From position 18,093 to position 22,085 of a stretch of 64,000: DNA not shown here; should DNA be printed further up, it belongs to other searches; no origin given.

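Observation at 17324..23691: ABC exporter whose double permease is covalently fused to an extracytoplasmic M1 metallopeptidase, co-transcribed with a CRTAC1-like propeller protein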

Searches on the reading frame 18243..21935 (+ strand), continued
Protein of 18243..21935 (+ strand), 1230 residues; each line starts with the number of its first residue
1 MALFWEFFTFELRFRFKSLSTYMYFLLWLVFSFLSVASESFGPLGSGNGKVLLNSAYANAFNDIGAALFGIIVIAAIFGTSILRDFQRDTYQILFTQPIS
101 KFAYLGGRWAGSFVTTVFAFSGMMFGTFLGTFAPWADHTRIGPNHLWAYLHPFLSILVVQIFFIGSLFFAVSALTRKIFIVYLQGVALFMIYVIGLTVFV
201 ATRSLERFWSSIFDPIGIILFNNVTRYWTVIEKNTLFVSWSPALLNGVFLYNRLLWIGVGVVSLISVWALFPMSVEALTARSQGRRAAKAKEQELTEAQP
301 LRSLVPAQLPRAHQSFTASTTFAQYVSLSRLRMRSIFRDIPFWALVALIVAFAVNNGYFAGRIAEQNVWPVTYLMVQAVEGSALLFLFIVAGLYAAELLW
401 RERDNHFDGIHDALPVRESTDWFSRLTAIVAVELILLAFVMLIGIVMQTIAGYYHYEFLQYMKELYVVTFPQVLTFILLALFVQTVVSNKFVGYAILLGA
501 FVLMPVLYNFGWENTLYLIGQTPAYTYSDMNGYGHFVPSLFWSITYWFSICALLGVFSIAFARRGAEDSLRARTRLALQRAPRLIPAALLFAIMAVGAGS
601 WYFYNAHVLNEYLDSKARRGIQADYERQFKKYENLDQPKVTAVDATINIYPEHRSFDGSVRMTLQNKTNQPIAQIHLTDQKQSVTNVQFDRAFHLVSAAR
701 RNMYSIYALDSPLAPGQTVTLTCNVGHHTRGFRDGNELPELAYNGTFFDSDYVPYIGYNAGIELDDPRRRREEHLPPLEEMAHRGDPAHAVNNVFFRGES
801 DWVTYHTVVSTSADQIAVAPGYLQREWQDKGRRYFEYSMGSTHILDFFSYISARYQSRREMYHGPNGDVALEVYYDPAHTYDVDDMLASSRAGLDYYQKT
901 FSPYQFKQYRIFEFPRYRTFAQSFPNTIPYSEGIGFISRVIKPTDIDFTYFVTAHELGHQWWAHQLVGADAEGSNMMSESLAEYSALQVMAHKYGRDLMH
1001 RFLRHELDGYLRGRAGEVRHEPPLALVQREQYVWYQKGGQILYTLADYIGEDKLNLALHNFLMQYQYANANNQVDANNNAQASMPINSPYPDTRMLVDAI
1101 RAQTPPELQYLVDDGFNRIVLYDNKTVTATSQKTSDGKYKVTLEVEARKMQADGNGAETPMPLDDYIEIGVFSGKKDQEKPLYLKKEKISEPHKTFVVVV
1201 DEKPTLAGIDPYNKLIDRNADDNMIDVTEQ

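Call 64: predict_structure(alignment_id=A2)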
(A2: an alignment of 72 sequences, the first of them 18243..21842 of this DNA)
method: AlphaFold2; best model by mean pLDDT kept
length: 1200 residues; sequences in the alignment: 72
mean_pLDDT: 87.1   pTM: 0.82
mean pLDDT of the five models: 87.1, 85.5, 83.8, 83.0, 82.8
residues with pLDDT >= 90: 636; 70-90: 468; 50-70: 68; < 50: 28
segments of 3 or more residues with pLDDT < 50: 296-312, 1074-1084
pLDDT, mean of each block of 10 residues (from residue 1): 88 91 92 86 70 91 89 89 83 82 93 96 94 88 90 94 94 86 81 76 68 88 89 89 78 94 94 67 54 49 44 65 89 90 87 85 78 88 87 90 71 75 93 94 93 88 93 94 89 86 82 87 88 90 95 93 70 84 91 97 93 90 95 91 95 94 92 95 95 94 95 94 94 85 90 92 87 88 88 76 92 94 95 95 87 93 91 88 89 95 93 85 86 79 85 93 90 92 95 87 87 86 92 92 95 96 87 47 59 95 95 94 90 92 94 91 91 78 90 92
secondary structure, 60 per line:
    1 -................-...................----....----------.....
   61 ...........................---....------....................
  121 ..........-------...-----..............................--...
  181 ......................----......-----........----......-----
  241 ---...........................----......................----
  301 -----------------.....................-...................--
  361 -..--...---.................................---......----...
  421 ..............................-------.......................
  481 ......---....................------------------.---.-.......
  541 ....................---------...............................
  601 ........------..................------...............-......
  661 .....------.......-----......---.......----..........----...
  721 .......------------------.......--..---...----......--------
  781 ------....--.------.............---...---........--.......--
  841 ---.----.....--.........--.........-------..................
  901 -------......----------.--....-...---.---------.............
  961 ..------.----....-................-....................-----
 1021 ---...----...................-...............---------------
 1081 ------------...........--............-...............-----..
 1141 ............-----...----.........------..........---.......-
elements in order (helices of 4 or more, strands of 3 or more residues): H2-17 H19-37 H42-45 H56-87 H91-94 H101-130 H146-175 H178-202 H207-212 H218-225 H230-235 H244-270 H275-296 H318-338 H340-358 E366-368 H372-404 H408-413 H418-450 H458-486 H490-509 H534-560 H570-608 H615-632 E639-650 E655-665 E672-678 E684-689 E693-699 E704-713 E718-727 E746-749 H767-772 H787-790 E800-812 E816-818 E822-829 E832-838 E849-853 E856-864 E867-875 H883-900 E908-913 E927-930 H948-962 H974-977 H979-994 H996-1015 H1031-1049 H1051-1065 H1093-1103 H1106-1117 E1119-1133 E1139-1152 E1158-1160 E1165-1173 E1180-1189 E1193-1199

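Call 66: fold_search(model_id=the predicted structure, library=pdb)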
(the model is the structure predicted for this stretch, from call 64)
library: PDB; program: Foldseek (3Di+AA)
matches with E <= 10: 606; with E <= 0.001: 190
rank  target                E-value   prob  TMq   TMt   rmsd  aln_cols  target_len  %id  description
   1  9gjs                  1.2e-16  1.00  0.32  0.43   7.8       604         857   12  ERAP1 in complex with 1-[2-(6-bromo-3-oxo-3,4-dihydro-2H-1,4-benzoxazin-4-yl)acetamido]-4,4-difluorocyclohexane-1-carbox (released 2025-01-22)
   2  3mdj_B                1.7e-16  1.00  0.31  0.44   8.4       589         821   12  ER Aminopeptidase, ERAP1, Bound to the Zinc Aminopeptidase Inhibitor, Bestatin (released 2011-03-30)
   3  3mdj_A                2.5e-16  1.00  0.31  0.44   8.5       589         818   12  ER Aminopeptidase, ERAP1, Bound to the Zinc Aminopeptidase Inhibitor, Bestatin (released 2011-03-30)
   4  3qnf_A                2.6e-16  1.00  0.32  0.52   7.8       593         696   12  Crystal structure of the open state of human endoplasmic reticulum aminopeptidase 1 ERAP1 (released 2011-02-23)
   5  6t6r                  2.7e-16  1.00  0.31  0.42   8.2       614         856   12  Human endoplasmic reticulum aminopeptidase 1 (ERAP1) in complex with (4aR,5S,6R,8S,8aR)-5-(2-(Furan-3-yl)ethyl)-8-hydrox (released 2020-03-18)
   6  6mgq_B                2.8e-16  1.00  0.32  0.43   8.1       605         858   12  ERAP1 in the open conformation bound to 10mer phosphinic inhibitor DG014 (released 2019-12-18)
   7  7zyf_A                2.9e-16  1.00  0.31  0.42   8.8       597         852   14  Insulin regulated aminopeptidase (IRAP) in complex with a nanomolar alpha hydroxy beta amino acid based inhibitor. (released 2022-07-20)
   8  6ryf_A                3.0e-16  1.00  0.31  0.42   8.0       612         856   13  High-resolution crystal structure of ERAP1 in complex with 15mer phosphinic peptide (released 2019-12-18)
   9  5mj6_B                3.6e-16  1.00  0.31  0.42   8.5       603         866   14  Ligand-induced conformational change of Insulin-regulated aminopeptidase: insights on catalytic mechanism and active s (released 2017-04-05)
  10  9gk6                  3.8e-16  1.00  0.32  0.44   7.8       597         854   12  ERAP1 in complex with 1-[2-(6-chloro-3-oxo-3,4-dihydro-2H-1,4-benzothiazin-4-yl)acetamido]cyclohexane-1-carboxylic acid (released 2025-01-22)
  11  6q4r_A                4.3e-16  1.00  0.31  0.42   8.0       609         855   13  High-resolution crystal structure of ERAP1 with bound phosphinic transition-state analogue inhibitor (released 2019-04-10)
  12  7z28_A                4.5e-16  1.00  0.31  0.42   8.0       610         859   13  High-resolution crystal structure of ERAP1 with bound bestatin analogue inhibitor (released 2022-07-27)
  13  4p8q_A                5.5e-16  1.00  0.31  0.42   8.7       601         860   15  Crystal Structure of Human Insulin Regulated Aminopeptidase with Alanine in Active Site (released 2014-12-03)
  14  3qnf_C                6.2e-16  1.00  0.32  0.46   7.7       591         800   12  Crystal structure of the open state of human endoplasmic reticulum aminopeptidase 1 ERAP1 (released 2011-02-23)
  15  5ab0_C                6.4e-16  1.00  0.32  0.42   8.2       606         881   12  Crystal structure of aminopeptidase ERAP2 with ligand (released 2015-09-30)
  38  6a8z_A                3.0e-15  1.00  0.27  0.68   7.0       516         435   16  Crystal structure of M1 zinc metallopeptidase from Deinococcus radiodurans (released 2019-07-17)
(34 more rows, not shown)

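Call 72: find_encoding_contigs(protein=P0018, flank=5000, max_places=1)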
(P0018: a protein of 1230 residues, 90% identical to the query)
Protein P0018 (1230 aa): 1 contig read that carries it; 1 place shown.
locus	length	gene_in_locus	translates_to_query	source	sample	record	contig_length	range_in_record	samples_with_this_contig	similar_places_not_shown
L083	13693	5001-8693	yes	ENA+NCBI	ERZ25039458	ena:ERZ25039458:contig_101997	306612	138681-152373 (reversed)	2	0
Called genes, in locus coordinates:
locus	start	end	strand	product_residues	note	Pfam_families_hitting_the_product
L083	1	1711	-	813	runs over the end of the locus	PF12704:MacB_PCD, PF02687:FtsX, PF12704:MacB_PCD, PF02687:FtsX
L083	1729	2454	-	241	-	PF02463:SMC_N (faint), PF00005:ABC_tran, PF13304:AAA_21 (faint)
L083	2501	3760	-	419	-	PF25989:YknX_C (faint)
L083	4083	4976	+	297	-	PF02463:SMC_N (faint), PF00005:ABC_tran, PF13175:AAA_15 (faint), PF00004:AAA (faint), PF13304:AAA_21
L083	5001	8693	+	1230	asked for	PF12730:ABC2_membrane_4 (faint), PF01433:Peptidase_M1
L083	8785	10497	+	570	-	PF01839:FG-GAP (faint), PF13517:FG-GAP_3, PF07593:UnbV_ASPIC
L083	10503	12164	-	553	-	PF12569:NatA_aux_su (faint), PF14561:TPR_20 (faint), PF14559:TPR_19 (weak), PF23914:TPR_CcmH_CycH (weak), PF12895:ANAPC3 (weak), PF13371:TPR_9 (weak), PF13432:TPR_16, PF14559:TPR_19, +13 more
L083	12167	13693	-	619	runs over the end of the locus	PF01839:FG-GAP (faint), PF13517:FG-GAP_3, PF07593:UnbV_ASPIC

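Call 73: find_encoding_contigs(protein=P0389, flank=5000, max_places=1)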
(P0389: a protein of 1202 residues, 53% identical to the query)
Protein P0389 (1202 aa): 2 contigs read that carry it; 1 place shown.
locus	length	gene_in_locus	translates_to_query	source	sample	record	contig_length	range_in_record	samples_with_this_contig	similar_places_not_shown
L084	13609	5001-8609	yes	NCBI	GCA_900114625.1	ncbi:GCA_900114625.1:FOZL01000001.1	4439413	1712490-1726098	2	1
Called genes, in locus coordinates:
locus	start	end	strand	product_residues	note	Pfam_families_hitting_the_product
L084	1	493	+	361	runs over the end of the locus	PF00890:FAD_binding_2 (weak), PF01266:DAO (faint), PF01494:FAD_binding_3, PF03486:HI0933_like (weak), PF07992:Pyr_redox_2 (weak), PF12831:FAD_oxidored (faint), PF13450:NAD_binding_8 (weak), PF01494:FAD_binding_3 (weak)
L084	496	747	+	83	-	PF00550:PP-binding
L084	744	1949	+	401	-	PF00109:ketoacyl-synt, PF02801:Ketoacyl-synt_C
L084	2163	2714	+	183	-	PF04542:Sigma70_r2, PF08281:Sigma70_r4_2, PF04545:Sigma70_r4, PF22233:PhyR_sigma-like (faint)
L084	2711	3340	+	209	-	-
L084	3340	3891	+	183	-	-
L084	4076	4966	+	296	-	PF00005:ABC_tran, PF13304:AAA_21 (weak)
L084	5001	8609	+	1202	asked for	PF12730:ABC2_membrane_4 (faint), PF01433:Peptidase_M1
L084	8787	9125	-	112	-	-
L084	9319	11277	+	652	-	PF13230:GATase_4 (weak), PF13522:GATase_6, PF13537:GATase_7, PF01380:SIS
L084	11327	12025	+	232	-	PF13505:OMP_b-brl (faint)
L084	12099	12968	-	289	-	PF00072:Response_reg, PF04397:LytTR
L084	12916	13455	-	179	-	PF17032:Zn_ribbon_15 (faint), PF18912:DZR_2 (faint), PF12773:DZR (weak)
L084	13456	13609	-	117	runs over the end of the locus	-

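Call 78: search_protein_families(library=pfam, alignment_id=A6, max_evalue=0.0001)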
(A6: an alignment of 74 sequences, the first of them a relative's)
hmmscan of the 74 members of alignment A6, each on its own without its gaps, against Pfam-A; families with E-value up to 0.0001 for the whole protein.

A. member 1, L001:9984-10436:+ (151 aa): 0 families

B. families by the number of members that match (of 74 scanned): 106 families (the first 25 are shown)
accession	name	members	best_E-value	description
PF07719.23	TPR_2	3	1.6e-27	Tetratricopeptide repeat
PF00515.34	TPR_1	3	1.8e-22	Tetratricopeptide repeat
PF13181.12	TPR_8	3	1.8e-20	Tetratricopeptide repeat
PF13432.12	TPR_16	3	7.4e-19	Tetratricopeptide repeat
PF14559.12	TPR_19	3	8.7e-18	Tetratricopeptide repeat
PF13428.12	TPR_14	3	1.4e-16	Tetratricopeptide repeat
PF13424.12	TPR_12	3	2.5e-10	Tetratricopeptide repeat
PF00072.30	Response_reg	2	2.7e-64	Response regulator receiver domain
PF08541.16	ACP_syn_III_C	2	4.4e-36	3-Oxoacyl-[acyl-carrier-protein (ACP)] synthase III C terminal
PF02518.31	HATPase_c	2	8.3e-30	Histidine kinase-, DNA gyrase B-, and HSP90-like ATPase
PF08545.16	ACP_syn_III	2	2.7e-29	3-Oxoacyl-[acyl-carrier-protein (ACP)] synthase III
PF13414.12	TPR_11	2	4.9e-22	TPR repeat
PF13431.12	TPR_17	2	2.6e-17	Tetratricopeptide repeat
PF00512.31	HisKA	2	7.8e-17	His Kinase A (phospho-acceptor) domain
PF13185.12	GAF_2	2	8.4e-16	GAF domain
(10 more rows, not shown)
